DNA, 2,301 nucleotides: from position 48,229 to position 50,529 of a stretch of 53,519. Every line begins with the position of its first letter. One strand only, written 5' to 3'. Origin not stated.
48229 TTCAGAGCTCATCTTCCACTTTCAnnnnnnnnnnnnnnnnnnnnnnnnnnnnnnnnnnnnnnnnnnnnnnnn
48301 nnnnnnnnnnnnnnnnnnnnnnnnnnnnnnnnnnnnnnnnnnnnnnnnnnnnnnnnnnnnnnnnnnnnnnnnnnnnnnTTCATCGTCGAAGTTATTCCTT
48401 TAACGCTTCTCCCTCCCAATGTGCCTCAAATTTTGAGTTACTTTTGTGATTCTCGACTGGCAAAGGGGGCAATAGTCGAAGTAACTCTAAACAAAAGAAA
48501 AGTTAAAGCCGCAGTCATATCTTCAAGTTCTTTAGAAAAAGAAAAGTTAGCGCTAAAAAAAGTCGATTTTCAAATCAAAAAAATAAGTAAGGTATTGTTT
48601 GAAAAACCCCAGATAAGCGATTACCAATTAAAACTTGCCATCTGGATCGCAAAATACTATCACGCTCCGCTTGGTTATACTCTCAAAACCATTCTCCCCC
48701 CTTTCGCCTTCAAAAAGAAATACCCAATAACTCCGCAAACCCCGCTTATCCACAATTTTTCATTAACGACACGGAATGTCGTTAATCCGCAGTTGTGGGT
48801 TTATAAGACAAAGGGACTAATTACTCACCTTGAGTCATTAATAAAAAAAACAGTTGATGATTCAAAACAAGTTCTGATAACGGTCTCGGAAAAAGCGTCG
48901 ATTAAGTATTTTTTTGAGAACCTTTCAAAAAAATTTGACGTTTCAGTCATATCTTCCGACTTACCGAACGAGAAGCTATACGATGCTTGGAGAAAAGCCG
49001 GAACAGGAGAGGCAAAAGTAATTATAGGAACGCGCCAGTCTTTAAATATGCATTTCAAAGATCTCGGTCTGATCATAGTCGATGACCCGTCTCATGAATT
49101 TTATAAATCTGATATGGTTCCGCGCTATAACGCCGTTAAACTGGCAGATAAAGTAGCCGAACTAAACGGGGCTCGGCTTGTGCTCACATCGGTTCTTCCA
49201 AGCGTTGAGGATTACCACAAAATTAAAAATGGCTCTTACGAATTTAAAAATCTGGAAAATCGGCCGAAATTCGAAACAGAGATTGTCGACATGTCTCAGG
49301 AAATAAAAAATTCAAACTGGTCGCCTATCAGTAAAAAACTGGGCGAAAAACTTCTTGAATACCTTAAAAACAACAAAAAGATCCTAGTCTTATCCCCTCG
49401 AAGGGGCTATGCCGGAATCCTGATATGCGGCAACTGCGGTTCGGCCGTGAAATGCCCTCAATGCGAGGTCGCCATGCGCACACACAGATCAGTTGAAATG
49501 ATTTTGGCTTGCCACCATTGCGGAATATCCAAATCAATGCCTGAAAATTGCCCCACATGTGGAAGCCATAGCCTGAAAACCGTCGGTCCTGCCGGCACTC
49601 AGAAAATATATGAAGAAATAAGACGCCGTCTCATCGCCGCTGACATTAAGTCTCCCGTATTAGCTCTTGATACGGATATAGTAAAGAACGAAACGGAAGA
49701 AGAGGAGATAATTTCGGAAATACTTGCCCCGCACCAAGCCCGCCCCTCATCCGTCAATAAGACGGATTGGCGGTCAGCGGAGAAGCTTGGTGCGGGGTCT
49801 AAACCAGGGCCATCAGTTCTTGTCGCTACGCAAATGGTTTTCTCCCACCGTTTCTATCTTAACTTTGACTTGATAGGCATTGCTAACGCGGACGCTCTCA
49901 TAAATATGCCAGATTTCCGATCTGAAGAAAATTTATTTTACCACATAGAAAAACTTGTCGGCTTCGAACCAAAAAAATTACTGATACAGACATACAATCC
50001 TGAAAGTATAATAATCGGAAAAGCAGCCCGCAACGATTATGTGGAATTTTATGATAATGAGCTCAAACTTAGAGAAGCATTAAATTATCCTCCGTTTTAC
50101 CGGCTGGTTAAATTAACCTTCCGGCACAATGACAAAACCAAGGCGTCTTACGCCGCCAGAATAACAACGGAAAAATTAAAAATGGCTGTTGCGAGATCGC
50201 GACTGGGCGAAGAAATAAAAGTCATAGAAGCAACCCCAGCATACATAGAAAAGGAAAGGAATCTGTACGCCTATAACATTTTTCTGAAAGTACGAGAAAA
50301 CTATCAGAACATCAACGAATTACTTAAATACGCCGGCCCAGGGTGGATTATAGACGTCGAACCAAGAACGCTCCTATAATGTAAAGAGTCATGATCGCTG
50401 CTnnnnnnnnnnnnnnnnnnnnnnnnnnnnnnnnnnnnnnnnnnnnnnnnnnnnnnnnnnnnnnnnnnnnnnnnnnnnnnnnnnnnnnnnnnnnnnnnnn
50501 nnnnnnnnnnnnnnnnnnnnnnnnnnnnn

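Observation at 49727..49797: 71-nt two-tier GC hairpin in frame in priA, plus a 10-bp stem-loop at 48762-48786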

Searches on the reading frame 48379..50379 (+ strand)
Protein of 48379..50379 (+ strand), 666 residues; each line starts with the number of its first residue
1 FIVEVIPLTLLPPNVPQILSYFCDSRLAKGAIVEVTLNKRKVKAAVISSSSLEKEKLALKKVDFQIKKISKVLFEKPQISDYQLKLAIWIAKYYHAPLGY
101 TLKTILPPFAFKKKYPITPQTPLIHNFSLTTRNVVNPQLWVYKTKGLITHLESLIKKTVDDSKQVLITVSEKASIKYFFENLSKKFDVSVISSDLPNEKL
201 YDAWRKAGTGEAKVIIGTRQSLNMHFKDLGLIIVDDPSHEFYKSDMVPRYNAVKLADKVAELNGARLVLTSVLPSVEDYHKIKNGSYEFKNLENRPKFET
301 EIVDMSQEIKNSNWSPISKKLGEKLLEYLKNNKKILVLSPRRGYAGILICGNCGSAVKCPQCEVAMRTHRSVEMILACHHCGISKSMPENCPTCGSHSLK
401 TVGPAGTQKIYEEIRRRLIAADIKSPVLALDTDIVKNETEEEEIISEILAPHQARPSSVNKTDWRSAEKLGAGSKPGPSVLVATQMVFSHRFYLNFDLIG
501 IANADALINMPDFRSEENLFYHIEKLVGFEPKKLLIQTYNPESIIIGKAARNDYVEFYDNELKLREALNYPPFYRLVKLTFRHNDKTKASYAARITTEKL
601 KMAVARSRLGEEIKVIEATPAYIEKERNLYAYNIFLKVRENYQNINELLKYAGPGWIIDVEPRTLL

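Call 9: search_protein_families(library=pfam, proteins=[window:48379-50379:+], max_evalue=0.01)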
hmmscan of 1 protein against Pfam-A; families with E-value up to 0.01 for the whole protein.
window:48379-50379:+ (666 aa): 4 families
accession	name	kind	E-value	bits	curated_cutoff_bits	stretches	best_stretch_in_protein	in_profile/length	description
PF17764.6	PriA_3primeBD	-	2.9e-14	53.1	22.7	1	12-107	5-96/96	3'DNA-binding domain (3'BD)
PF18074.6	PriA_C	-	2.8e-09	38.1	26.9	1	572-662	1-95/95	Primosomal protein N C-terminal domain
PF07191.17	Zn_ribbon_6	-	0.00078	19.8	25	1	358-397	2-38/67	Double zinc ribbon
PF18319.7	Zn_ribbon_PriA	-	0.0013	19.1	26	1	359-382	1-23/27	PriA DNA helicase Cys-rich region (CRR) domain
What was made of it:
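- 48376..50379 (+): priA (primosomal protein N'), host gene. The ATG at 48376 is the likely start; the ORF is open from 48253. Pfam PriA_3primeBD, PriA_C and the zinc ribbon (call 9).
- Checked: The segment is in frame in priA (Pfam PriA_3primeBD and PriA_C; call 9) and encodes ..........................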

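Call 12: find_homologous_proteins(query=window:48379-50379:+, max_evalue=1e-10)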
Query window:48379-50379:+ (666 aa): 2133 proteins with E <= 1e-10 among 8000 candidates; the best 120 are listed.
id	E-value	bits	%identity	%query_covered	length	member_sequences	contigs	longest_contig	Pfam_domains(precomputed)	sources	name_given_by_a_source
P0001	0.0e+0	1076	69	100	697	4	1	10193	PF17764.7,PF00270.36,PF18074.7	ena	-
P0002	0.0e+0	1068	71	100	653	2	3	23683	PF17764.7,PF18074.7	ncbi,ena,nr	ncbi:MAG TPA: primosomal protein N' [Candidatus Paceibacterota bacterium]|nr:primosomal protein N' [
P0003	0.0e+0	1061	72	100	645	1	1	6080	PF17764.7,PF18074.7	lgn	-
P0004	0.0e+0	1052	70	100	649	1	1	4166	PF17764.7,PF18319.8,PF18074.7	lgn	-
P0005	0.0e+0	1048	70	100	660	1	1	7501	PF17764.7,PF18074.7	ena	-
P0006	0.0e+0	1044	69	100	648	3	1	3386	PF17764.7,PF18319.8,PF18074.7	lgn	-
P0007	0.0e+0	1031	70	100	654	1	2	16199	PF17764.7,PF00270.36,PF18074.7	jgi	-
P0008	0.0e+0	1027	69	100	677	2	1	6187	PF17764.7,PF18074.7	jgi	-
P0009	0.0e+0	1026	68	100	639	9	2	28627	PF17764.7,PF18074.7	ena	-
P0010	0.0e+0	1021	68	100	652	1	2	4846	PF17764.7,PF00270.36,PF18074.7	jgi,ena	-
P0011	0.0e+0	1014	67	100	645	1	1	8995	PF17764.7,PF00271.38,PF18074.7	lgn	-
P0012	0.0e+0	1013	68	100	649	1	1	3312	PF17764.7,PF00270.36,PF00271.38,PF18319.8,PF18074.7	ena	-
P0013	2.0e-298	1009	69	100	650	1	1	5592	PF17764.7,PF18319.8,PF18074.7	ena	-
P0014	7.0e-297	1004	68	100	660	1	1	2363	PF17764.7,PF18074.7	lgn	-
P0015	2.4e-295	999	67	100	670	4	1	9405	PF17764.7,PF18074.7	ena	-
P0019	1.3e-288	977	64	100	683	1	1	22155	PF17764.7,PF18074.7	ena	-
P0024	4.9e-282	955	64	100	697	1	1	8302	PF17764.7,PF18074.7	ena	-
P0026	4.2e-273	926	62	100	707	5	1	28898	PF17764.7,PF00270.36,PF18074.7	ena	-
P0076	9.4e-184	630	46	100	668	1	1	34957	PF17764.7,PF18074.7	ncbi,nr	ncbi:MAG: primosomal protein N' [Candidatus Yanofskybacteria bacterium]|nr:primosomal protein N' [Ca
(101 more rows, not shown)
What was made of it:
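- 48376..50379 (+): Yanofskybacteria/Paceibacterota (call 12).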

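Call 15: find_encoding_contigs(protein=P0001, flank=5000, max_places=3)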
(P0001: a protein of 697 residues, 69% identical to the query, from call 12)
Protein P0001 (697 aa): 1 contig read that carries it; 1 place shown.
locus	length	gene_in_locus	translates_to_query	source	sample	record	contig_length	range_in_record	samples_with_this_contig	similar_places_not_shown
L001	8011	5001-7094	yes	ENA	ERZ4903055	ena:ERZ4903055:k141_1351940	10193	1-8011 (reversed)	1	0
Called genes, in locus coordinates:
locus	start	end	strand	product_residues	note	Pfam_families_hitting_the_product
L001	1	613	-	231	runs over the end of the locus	PF03104:DNA_pol_B_exo1 (weak), PF13482:RNase_H_2, PF10108:DNA_pol_B_exo2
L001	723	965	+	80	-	-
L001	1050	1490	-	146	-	-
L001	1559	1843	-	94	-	-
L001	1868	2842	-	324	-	PF01551:Peptidase_M23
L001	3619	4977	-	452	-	PF00749:tRNA-synt_1c, PF19269:Anticodon_2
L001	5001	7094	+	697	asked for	PF17764:PriA_3primeBD, PF00270:DEAD (weak), PF18074:PriA_C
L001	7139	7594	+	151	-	PF01327:Pep_deformylase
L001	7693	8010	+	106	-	?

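Call 20: find_encoding_contigs(protein=P0019, flank=10000, max_places=1)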
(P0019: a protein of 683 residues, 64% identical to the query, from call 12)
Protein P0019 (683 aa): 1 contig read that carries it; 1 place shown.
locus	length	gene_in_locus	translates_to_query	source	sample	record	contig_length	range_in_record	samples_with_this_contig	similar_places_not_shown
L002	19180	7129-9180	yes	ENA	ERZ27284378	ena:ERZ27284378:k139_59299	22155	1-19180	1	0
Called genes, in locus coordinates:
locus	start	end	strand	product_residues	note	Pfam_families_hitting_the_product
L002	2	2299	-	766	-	?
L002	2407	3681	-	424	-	PF01266:DAO (faint), PF07992:Pyr_redox_2, PF00070:Pyr_redox (weak)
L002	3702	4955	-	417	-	PF01551:Peptidase_M23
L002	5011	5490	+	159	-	PF02517:Rce1-like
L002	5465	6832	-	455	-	PF00749:tRNA-synt_1c, PF19269:Anticodon_2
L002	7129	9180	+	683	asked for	PF17764:PriA_3primeBD, PF18074:PriA_C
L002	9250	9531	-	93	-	-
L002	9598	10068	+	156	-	PF01327:Pep_deformylase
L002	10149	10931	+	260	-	PF00551:Formyl_trans_N, PF02911:Formyl_trans_C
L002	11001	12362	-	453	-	-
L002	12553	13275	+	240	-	PF02463:SMC_N (faint), PF00005:ABC_tran, PF13304:AAA_21 (weak)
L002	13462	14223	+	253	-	PF00950:ABC-3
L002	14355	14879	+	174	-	-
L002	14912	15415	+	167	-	-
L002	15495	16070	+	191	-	PF08207:EFP_N, PF01132:EFP (weak), PF09285:Elong-fact-P_C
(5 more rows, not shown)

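Call 21: find_encoding_contigs(protein=P0026, flank=10000, max_places=1)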
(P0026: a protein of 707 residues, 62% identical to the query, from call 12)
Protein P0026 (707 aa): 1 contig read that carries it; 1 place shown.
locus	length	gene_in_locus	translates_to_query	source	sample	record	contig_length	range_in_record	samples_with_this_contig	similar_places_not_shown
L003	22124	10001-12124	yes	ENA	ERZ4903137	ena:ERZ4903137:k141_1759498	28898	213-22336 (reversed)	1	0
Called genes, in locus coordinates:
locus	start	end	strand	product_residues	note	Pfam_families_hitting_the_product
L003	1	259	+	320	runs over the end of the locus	PF01544:CorA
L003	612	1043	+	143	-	-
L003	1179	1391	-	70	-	-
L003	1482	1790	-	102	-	PF01016:Ribosomal_L27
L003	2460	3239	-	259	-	-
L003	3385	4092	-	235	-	PF13482:RNase_H_2, PF03104:DNA_pol_B_exo1 (weak), PF10108:DNA_pol_B_exo2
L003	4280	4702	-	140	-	-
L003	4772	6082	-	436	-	PF01266:DAO (faint), PF07992:Pyr_redox_2, PF00070:Pyr_redox (weak)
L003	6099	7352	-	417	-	PF01551:Peptidase_M23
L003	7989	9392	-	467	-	PF00749:tRNA-synt_1c, PF19269:Anticodon_2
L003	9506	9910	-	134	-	-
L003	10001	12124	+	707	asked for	PF17764:PriA_3primeBD, PF00270:DEAD (faint), PF18074:PriA_C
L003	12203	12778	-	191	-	PF20803:PaaX_M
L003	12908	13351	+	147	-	PF01327:Pep_deformylase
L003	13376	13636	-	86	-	-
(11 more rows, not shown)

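Call 22: find_encoding_contigs(protein=P0024, flank=10000, max_places=1)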
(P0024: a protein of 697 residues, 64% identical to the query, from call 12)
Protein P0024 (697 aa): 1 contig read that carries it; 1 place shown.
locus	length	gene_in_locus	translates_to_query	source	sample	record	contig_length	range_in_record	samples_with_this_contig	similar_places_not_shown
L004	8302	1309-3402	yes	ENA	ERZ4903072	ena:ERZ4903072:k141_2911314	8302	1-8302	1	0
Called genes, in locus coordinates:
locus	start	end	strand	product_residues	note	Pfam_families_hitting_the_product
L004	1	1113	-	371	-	?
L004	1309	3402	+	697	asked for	PF17764:PriA_3primeBD, PF18074:PriA_C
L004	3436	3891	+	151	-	PF01327:Pep_deformylase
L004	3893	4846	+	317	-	PF00551:Formyl_trans_N, PF02911:Formyl_trans_C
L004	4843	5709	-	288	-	-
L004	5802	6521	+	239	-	PF02463:SMC_N (faint), PF00005:ABC_tran, PF13304:AAA_21 (weak)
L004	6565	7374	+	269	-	PF00950:ABC-3, PF01032:FecCD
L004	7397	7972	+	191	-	PF08207:EFP_N, PF01132:EFP (weak), PF09285:Elong-fact-P_C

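Call 23: find_encoding_contigs(protein=P0002, flank=10000, max_places=1)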
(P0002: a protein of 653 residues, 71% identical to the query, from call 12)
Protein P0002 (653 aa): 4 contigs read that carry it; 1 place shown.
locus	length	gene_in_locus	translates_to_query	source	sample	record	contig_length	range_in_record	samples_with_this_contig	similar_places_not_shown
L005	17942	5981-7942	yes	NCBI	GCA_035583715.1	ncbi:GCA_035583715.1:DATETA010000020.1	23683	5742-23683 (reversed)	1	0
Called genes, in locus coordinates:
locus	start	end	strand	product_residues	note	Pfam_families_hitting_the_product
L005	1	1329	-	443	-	?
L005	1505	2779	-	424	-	PF01266:DAO (faint), PF07992:Pyr_redox_2, PF00070:Pyr_redox (weak)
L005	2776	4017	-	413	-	PF01551:Peptidase_M23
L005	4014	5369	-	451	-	PF00749:tRNA-synt_1c, PF19269:Anticodon_2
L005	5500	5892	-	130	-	-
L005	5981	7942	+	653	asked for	PF17764:PriA_3primeBD, PF18074:PriA_C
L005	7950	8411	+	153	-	PF01327:Pep_deformylase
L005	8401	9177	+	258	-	PF00551:Formyl_trans_N, PF02911:Formyl_trans_C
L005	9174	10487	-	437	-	-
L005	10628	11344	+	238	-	PF00005:ABC_tran, PF13304:AAA_21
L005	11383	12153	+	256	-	PF00950:ABC-3, PF01032:FecCD (weak)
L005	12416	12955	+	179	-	-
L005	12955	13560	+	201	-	-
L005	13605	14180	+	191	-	PF08207:EFP_N, PF01132:EFP (weak), PF09285:Elong-fact-P_C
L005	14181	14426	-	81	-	-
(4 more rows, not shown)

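Call 61: predict_structure(alignment_id=A1)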
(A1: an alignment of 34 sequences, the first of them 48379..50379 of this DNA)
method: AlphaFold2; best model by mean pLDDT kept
length: 666 residues; sequences in the alignment: 34
mean_pLDDT: 76.6   pTM: 0.80
mean pLDDT of the five models: 76.6, 75.9, 74.2, 72.8, 71.1
residues with pLDDT >= 90: 157; 70-90: 335; 50-70: 88; < 50: 86
segments of 3 or more residues with pLDDT < 50: 1-23, 51-64, 119-135, 435-438, 450-475
pLDDT, mean of each block of 10 residues (from residue 1): 32 39 53 59 53 46 52 66 81 76 76 63 34 54 82 92 94 85 92 85 89 93 90 90 80 92 90 91 87 86 88 83 95 90 69 86 79 70 81 88 79 91 87 57 68 34 30 58 86 89 81 84 91 92 82 89 90 91 85 88 88 75 62 88 80 79 76
secondary structure, 60 per line:
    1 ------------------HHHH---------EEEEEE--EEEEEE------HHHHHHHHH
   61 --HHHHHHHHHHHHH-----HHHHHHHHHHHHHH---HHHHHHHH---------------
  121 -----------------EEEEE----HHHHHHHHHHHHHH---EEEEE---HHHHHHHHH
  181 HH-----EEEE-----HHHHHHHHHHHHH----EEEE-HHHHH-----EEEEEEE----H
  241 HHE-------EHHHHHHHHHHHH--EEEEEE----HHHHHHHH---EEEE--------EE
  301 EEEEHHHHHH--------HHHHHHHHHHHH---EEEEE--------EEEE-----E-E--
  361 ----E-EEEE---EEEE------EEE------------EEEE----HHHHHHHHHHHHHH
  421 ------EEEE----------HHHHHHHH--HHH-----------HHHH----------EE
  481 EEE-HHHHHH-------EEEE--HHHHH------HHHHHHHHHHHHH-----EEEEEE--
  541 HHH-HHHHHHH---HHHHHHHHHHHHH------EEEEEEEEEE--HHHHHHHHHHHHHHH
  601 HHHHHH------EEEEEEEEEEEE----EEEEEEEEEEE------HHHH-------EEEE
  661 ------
elements in order (helices of 4 or more, strands of 3 or more residues): H19-22 E32-37 E40-45 H52-60 H63-75 H81-94 H98-105 E138-142 H147-160 E164-168 H172-182 E188-191 H197-209 E214-217 H219-223 E229-235 H252-263 E266-271 H276-283 E287-290 E299-304 H305-310 H319-330 E334-338 E347-350 E367-370 E374-377 E384-386 E399-402 H407-420 E427-430 H441-448 H465-468 E479-483 H485-490 E498-501 H504-508 H515-527 E533-538 H545-551 H555-567 E574-583 H586-606 E613-624 E629-639 H646-649 E657-660
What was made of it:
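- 49723..49797 (+): F1 palindromic element, 75-nt nested variant: the exact inserted unit, CTTG plus the 71-nt hairpin. It is in frame and encodes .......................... The AlphaFold2 model has pLDDT below 50 for residues 450-475, between a confident helix and strand (call 61).
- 48762..48786 (+): Second stem-loop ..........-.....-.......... (imperfect extension 48750-48798), in the PriA linker. It encodes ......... The region has low pLDDT, residues 119-135 (call 61).
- Tolerated loop: pLDDT is below 50 for the insert and high on both sides (call 61).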

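Call 71: search_solved_structures(query=window:48379-50376:+, max_evalue=0.00001, show_alignments=1)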
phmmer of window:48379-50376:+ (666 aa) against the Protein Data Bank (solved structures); distinct sequences matched with E-value up to 0.00001: 5.
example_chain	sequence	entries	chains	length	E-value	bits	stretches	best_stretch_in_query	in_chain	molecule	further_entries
4nl4_H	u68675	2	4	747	4e-50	174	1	153-414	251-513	Primosome assembly protein PriA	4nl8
6dgd_A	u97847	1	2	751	4.2e-50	174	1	153-414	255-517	Primosomal protein N'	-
6dcr_A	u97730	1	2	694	4.1e-44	154.2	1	153-414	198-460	Primosomal protein N'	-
8fak_H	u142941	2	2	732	4.7e-44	154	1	153-414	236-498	Primosomal protein N'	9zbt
9zbu_H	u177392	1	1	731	5.1e-44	153.9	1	153-414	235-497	Replication restart protein PriA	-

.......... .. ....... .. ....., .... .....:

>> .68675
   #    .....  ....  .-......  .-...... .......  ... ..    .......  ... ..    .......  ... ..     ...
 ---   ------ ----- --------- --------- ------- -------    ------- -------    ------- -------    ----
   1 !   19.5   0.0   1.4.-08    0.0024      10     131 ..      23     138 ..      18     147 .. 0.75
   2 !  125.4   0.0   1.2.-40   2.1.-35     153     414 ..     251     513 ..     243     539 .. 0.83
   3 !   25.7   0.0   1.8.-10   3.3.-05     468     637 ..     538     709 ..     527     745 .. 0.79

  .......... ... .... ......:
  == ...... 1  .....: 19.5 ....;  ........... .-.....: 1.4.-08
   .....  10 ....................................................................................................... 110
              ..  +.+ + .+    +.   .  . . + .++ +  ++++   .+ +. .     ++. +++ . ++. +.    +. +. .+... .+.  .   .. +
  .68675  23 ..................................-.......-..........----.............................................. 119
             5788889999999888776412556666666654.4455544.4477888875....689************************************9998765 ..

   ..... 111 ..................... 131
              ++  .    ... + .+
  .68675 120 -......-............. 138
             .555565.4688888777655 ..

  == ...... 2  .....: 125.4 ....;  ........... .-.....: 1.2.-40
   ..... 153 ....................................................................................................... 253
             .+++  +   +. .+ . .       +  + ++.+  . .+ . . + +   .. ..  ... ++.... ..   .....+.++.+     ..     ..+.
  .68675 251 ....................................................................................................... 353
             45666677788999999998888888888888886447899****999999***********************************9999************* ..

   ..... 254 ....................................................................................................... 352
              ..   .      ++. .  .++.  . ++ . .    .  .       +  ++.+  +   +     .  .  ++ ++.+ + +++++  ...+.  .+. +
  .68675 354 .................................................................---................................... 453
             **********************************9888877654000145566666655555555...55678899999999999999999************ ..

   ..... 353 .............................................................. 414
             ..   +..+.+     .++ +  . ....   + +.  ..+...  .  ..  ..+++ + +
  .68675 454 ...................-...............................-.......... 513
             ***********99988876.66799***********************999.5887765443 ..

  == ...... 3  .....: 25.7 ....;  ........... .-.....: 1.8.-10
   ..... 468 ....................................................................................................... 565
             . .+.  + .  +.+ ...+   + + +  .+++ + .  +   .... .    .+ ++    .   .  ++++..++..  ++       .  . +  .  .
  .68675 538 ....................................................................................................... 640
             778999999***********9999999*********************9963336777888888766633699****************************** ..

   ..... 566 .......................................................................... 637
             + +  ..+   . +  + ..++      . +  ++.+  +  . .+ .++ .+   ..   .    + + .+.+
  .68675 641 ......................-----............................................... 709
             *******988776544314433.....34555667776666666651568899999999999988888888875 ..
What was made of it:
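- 48376..50379 (+): PDB PriA 4nl4 matches at E = 4e-50 (call 71).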

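Call 83: find_encoding_contigs(protein=P0013, flank=3000, max_places=1)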
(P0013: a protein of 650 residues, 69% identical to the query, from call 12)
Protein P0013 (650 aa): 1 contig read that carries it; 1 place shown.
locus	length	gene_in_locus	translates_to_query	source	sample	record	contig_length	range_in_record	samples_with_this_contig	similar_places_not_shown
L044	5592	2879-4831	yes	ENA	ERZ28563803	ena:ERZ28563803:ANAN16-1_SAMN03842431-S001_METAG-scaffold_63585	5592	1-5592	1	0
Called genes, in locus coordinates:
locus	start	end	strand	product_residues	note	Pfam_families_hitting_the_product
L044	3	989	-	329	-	?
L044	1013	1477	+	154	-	PF02517:Rce1-like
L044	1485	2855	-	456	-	PF00749:tRNA-synt_1c, PF19269:Anticodon_2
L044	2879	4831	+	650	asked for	PF17764:PriA_3primeBD, PF18319:Zn_ribbon_PriA (weak), PF18074:PriA_C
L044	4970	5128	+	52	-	-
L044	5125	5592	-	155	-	?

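Call 84: find_encoding_contigs(protein=P0076, flank=3000, max_places=1)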
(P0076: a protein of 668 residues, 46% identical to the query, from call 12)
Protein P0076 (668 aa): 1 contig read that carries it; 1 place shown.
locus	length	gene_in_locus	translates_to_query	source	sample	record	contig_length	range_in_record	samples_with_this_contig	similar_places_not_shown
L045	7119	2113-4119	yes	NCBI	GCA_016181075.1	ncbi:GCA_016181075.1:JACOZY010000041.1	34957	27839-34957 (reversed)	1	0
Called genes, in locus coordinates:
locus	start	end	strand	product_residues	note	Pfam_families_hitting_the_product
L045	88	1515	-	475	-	PF00749:tRNA-synt_1c, PF19269:Anticodon_2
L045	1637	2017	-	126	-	-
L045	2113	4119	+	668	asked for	PF17764:PriA_3primeBD, PF18074:PriA_C (weak)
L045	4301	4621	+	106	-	-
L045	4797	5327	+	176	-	PF01327:Pep_deformylase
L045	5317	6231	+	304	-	PF00551:Formyl_trans_N, PF02911:Formyl_trans_C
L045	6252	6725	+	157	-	-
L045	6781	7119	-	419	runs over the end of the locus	-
